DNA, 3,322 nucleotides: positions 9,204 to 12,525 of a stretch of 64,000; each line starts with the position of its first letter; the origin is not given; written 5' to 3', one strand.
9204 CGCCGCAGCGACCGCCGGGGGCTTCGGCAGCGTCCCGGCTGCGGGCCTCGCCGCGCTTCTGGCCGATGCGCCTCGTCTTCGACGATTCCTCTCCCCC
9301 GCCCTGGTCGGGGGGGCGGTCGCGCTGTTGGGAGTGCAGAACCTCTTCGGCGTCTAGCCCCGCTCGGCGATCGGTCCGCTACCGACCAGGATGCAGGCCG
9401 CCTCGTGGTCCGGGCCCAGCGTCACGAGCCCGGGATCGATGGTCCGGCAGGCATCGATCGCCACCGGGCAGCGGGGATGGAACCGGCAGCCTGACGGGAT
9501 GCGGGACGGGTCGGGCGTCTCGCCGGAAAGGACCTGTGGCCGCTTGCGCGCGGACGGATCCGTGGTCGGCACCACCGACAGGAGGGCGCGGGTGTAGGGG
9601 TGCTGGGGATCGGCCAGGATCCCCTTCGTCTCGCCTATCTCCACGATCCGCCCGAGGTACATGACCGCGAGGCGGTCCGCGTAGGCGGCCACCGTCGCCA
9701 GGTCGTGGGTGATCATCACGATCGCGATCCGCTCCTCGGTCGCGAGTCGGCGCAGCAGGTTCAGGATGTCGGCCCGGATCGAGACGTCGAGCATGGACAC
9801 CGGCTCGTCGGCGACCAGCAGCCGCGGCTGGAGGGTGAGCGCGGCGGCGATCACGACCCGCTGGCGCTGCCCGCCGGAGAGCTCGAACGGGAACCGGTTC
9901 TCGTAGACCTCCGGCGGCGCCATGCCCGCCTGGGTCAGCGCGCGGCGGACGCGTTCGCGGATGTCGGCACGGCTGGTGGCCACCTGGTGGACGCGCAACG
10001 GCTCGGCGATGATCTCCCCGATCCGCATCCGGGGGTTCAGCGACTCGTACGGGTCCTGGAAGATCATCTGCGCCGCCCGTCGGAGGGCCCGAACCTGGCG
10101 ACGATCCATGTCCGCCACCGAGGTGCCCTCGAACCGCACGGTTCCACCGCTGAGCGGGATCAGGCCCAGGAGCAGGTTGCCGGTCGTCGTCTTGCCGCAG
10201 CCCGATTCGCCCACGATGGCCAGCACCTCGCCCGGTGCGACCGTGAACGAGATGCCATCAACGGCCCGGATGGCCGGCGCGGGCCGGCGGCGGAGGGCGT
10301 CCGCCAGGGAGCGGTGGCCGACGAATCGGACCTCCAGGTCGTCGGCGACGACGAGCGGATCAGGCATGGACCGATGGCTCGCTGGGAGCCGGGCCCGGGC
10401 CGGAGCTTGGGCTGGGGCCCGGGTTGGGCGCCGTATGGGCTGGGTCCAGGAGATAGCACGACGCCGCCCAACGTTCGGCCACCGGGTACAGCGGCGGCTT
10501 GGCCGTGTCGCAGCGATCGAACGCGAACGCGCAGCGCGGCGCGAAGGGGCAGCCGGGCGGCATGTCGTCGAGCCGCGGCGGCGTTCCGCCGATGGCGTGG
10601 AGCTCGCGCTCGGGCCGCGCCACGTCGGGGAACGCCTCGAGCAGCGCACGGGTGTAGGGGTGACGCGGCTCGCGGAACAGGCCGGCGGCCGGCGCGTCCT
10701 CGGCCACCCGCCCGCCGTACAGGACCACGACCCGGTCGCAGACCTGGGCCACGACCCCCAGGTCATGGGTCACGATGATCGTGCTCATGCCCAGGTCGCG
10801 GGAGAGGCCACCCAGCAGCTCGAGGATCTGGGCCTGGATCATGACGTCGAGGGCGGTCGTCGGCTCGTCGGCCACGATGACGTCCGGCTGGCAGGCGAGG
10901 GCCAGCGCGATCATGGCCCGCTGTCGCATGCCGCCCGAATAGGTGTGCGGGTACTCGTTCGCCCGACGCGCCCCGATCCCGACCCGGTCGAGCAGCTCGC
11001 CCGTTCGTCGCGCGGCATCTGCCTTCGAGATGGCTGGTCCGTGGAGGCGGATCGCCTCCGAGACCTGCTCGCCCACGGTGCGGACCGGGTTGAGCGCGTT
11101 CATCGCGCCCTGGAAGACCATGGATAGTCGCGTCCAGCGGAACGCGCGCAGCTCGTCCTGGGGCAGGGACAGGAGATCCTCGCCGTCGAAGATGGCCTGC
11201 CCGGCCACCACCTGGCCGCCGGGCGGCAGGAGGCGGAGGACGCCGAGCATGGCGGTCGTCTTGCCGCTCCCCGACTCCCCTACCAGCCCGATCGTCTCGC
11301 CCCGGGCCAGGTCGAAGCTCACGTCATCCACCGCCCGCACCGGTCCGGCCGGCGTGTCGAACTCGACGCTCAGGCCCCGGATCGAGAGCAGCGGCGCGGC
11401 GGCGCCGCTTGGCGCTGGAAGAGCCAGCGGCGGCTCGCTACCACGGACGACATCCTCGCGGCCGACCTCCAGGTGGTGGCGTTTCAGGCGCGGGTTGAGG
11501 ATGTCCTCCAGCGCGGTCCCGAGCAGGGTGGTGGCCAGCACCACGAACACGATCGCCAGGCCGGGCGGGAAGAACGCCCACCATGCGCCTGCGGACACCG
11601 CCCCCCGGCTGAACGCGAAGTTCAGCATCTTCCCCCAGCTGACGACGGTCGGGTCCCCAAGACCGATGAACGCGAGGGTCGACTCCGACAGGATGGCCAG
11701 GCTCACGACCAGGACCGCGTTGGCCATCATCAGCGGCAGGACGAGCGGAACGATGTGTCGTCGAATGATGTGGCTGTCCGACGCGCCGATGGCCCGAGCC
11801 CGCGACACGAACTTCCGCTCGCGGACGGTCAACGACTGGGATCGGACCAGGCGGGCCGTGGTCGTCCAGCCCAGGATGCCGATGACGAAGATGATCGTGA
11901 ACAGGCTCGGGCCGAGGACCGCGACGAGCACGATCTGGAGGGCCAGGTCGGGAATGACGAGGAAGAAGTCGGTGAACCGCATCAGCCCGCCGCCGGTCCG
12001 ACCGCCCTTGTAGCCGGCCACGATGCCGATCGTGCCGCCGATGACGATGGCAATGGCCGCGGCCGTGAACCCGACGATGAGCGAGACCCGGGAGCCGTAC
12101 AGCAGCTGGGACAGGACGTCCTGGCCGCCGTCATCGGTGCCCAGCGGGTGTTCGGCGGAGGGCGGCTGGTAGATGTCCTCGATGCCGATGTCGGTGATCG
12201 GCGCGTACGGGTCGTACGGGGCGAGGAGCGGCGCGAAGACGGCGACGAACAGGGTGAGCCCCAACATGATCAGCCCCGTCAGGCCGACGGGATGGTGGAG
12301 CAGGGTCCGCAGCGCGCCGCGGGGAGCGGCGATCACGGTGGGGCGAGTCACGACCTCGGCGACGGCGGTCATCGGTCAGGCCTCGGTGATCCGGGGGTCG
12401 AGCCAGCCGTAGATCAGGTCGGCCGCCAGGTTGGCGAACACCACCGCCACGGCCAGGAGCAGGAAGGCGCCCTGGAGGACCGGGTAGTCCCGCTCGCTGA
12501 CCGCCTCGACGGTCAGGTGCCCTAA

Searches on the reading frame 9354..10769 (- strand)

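Call 16: search_protein_families(library=pfam, proteins=[window:9354-10769:-], max_evalue=0.001)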
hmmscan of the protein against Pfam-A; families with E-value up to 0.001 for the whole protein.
window:9354-10769:- (471 aa): 4 families
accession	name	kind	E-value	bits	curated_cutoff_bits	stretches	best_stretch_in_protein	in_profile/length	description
PF00005.33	ABC_tran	-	4.4e-30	105.5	25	1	171-324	2-136/137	ABC transporter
PF08352.17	oligo_HPY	-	4.3e-20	72.3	27.1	1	376-441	1-65/65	Oligopeptide/dipeptide transporter, C-terminal region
PF13304.12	AAA_21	-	6.5e-05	23.6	27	1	294-360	216-303/304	AAA domain, putative AbiEii toxin, Type IV TA system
PF13401.12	AAA_22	-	8.6e-05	23.3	27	0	182-353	7-121/130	AAA domain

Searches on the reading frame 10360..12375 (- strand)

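Call 16: search_protein_families(library=pfam, proteins=[window:10360-12375:-], max_evalue=0.001)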
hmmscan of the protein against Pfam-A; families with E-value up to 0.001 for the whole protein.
window:10360-12375:- (671 aa): 5 families
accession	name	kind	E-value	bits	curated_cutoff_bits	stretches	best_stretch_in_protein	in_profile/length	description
PF00528.27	BPD_transp_1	-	1.2e-26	94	26.4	1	113-299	1-184/184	Binding-protein-dependent transport system inner membrane component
PF00005.33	ABC_tran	-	4.1e-25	89.4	25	1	350-507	2-137/137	ABC transporter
PF08352.17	oligo_HPY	-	5.4e-20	72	27.1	1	559-622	2-65/65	Oligopeptide/dipeptide transporter, C-terminal region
PF12911.12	OppC_N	-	7.3e-10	39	23.9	1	21-72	6-53/53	N-terminal TM domain of oligopeptide transport permease C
PF13304.12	AAA_21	-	2.9e-05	24.7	27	0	473-542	232-303/304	AAA domain, putative AbiEii toxin, Type IV TA system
